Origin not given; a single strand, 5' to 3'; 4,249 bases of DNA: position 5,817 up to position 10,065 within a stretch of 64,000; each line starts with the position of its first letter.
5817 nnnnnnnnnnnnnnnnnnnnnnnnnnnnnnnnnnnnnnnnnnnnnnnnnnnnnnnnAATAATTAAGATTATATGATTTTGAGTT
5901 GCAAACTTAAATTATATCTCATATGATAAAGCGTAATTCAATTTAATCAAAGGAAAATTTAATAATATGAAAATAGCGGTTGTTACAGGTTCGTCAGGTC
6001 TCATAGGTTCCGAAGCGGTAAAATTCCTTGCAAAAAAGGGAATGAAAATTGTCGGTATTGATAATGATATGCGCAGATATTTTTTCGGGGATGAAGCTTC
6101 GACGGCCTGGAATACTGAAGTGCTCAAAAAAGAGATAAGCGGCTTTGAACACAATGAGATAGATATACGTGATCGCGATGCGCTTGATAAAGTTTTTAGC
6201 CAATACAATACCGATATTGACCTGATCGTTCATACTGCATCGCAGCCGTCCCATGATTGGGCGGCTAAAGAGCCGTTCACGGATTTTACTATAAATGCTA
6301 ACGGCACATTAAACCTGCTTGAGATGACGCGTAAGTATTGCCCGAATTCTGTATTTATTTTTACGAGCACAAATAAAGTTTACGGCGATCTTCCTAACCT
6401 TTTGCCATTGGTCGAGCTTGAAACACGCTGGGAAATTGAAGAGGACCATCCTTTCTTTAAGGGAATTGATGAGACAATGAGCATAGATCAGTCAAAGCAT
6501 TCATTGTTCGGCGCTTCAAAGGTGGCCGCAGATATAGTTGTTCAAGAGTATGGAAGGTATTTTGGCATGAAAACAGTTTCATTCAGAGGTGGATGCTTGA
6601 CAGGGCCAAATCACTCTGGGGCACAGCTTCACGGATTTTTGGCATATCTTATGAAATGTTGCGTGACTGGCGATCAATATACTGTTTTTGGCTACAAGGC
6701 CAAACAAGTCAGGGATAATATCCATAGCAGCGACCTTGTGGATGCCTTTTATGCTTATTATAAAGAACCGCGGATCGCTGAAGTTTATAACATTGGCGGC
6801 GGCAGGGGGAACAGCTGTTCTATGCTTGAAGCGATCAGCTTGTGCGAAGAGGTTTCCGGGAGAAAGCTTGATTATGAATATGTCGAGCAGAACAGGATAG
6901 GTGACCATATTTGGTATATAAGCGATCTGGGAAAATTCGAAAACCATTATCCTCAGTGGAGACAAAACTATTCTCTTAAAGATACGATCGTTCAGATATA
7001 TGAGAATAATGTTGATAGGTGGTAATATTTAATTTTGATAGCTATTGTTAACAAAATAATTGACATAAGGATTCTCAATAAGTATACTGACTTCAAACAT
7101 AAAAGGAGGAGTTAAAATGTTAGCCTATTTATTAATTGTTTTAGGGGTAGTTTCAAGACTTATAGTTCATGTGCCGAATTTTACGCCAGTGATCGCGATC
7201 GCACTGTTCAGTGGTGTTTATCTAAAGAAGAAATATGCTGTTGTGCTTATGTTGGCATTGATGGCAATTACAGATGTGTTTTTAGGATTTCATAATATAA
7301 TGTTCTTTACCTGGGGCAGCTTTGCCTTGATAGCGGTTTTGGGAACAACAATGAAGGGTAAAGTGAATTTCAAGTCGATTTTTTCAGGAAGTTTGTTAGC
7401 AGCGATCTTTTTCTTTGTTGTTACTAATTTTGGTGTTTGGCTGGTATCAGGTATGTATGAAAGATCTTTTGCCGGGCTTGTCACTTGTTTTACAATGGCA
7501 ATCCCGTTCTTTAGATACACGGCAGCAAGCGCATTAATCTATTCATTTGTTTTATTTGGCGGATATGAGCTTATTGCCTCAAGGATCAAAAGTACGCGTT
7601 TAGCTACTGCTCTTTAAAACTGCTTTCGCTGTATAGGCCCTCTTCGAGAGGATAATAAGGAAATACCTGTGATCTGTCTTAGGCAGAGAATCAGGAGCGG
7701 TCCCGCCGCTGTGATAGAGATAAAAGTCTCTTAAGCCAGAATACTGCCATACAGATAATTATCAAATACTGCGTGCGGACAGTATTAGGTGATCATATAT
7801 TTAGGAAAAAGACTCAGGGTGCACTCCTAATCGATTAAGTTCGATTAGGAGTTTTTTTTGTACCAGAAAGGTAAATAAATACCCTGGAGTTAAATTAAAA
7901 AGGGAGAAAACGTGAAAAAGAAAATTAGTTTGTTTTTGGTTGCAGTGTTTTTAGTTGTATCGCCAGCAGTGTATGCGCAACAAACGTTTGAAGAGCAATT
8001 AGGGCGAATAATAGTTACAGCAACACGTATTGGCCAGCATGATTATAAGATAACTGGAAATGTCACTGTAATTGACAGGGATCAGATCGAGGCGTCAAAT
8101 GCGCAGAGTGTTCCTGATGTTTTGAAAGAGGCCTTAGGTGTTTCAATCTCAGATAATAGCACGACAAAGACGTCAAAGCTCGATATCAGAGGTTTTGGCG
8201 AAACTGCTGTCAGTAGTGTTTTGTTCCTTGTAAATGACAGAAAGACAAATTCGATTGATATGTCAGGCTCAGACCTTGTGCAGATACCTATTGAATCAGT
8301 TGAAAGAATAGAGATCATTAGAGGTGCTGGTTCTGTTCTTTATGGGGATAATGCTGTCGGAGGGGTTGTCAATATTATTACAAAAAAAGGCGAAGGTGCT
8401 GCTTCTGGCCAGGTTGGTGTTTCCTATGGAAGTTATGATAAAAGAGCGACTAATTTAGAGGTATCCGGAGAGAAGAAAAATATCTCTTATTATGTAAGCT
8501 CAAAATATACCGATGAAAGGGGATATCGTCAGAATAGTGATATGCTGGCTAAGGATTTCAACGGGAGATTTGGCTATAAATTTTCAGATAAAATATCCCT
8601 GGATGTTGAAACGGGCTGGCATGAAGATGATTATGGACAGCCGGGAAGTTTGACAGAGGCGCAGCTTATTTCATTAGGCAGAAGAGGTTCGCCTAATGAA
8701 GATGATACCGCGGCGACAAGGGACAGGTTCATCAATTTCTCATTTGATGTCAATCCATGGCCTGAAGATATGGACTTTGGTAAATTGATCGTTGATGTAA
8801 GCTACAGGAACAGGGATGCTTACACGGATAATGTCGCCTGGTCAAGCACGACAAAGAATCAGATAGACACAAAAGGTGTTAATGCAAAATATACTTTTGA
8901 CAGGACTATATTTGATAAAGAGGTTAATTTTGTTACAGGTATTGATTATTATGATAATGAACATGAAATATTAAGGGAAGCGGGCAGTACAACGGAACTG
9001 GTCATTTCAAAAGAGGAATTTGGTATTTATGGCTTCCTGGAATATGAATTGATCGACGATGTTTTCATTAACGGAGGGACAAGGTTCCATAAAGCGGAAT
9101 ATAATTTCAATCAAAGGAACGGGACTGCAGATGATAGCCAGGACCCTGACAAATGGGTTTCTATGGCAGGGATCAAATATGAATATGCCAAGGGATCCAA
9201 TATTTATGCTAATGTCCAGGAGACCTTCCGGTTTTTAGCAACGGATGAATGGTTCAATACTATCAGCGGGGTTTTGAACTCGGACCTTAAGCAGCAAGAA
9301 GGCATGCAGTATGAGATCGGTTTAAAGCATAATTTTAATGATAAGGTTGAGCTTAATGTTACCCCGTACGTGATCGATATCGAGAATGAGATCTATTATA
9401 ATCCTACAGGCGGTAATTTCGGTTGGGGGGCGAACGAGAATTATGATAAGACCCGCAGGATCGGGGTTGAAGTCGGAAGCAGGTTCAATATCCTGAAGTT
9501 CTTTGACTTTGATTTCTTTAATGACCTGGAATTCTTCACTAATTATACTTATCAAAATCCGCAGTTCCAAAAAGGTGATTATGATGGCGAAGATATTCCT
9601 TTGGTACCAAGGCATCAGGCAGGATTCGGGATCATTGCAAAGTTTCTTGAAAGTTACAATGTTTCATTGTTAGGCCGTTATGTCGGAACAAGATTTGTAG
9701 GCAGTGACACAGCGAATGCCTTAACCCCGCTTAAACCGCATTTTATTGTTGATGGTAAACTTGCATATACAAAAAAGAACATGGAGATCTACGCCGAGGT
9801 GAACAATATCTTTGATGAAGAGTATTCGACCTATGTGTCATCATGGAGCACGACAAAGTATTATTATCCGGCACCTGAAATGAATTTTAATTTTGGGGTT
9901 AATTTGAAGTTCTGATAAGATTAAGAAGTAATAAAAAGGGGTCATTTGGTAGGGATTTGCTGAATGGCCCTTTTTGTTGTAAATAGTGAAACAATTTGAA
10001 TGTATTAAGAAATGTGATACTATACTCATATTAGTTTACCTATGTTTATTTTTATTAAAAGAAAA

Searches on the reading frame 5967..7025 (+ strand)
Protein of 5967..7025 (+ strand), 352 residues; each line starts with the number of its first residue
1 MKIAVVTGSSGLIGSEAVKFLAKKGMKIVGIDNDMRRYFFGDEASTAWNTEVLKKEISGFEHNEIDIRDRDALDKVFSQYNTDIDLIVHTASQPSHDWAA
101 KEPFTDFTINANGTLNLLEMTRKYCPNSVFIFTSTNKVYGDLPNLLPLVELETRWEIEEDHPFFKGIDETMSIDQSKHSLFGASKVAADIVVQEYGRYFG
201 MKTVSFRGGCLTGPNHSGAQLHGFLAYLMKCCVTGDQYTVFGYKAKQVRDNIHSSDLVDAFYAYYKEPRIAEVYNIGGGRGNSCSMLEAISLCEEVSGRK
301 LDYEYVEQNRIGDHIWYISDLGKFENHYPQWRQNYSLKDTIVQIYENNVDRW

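Call 54: search_protein_families(library=pfam, proteins=[window:5967-7025:+], max_evalue=0.0001)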
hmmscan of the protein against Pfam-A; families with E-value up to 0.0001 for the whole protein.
window:5967-7025:+ (352 aa): 7 families
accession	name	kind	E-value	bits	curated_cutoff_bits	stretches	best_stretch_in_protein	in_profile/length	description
PF01370.27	Epimerase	-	5.5e-39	134.4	20.9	1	5-277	2-240/240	NAD dependent epimerase/dehydratase family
PF16363.11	GDP_Man_Dehyd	-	1.1e-24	88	27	1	6-285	2-256/332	GDP-mannose 4,6 dehydratase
PF04321.23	RmlD_sub_bind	-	1.4e-09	37.8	27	1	5-139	4-105/287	RmlD substrate binding domain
PF01073.25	3Beta_HSD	-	8.5e-08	32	22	1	5-141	1-122/280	3-beta hydroxysteroid dehydrogenase/isomerase family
PF07993.18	NAD_binding_4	-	9.9e-08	31.9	20.1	1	77-244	82-241/258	Male sterility protein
PF02719.21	Polysacc_synt_2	-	1.6e-07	31.2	20.2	1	5-138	2-131/293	Polysaccharide biosynthesis protein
PF00106.31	adh_short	-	6.3e-06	26.3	26.6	1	2-120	1-118/195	short chain dehydrogenase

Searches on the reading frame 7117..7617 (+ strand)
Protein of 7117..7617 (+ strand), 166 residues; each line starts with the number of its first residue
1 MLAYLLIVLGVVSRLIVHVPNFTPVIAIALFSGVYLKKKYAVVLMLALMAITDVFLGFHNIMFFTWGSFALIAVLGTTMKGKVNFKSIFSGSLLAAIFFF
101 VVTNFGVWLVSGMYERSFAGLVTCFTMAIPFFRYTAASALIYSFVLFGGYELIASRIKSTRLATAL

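Call 54: search_protein_families(library=pfam, proteins=[window:7117-7617:+], max_evalue=0.0001)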
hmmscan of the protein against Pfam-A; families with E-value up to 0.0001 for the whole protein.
window:7117-7617:+ (166 aa): 1 family
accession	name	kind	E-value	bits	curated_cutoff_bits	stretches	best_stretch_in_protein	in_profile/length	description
PF20221.3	DUF6580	-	1.1e-45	156.2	27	1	3-157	10-159/162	Family of unknown function (DUF6580)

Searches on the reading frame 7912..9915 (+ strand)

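Call 54: search_protein_families(library=pfam, proteins=[window:7912-9915:+], max_evalue=0.0001)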
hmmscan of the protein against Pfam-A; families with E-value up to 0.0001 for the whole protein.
window:7912-9915:+ (667 aa): 2 families
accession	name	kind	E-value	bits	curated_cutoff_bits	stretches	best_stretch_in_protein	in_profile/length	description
PF00593.30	TonB_dep_Rec_b-barrel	-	1e-34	121.6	27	1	235-633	20-436/436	TonB dependent receptor-like, beta-barrel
PF07715.20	Plug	-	9.2e-25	87.7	23.9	1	46-152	4-107/107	TonB-dependent Receptor Plug Domain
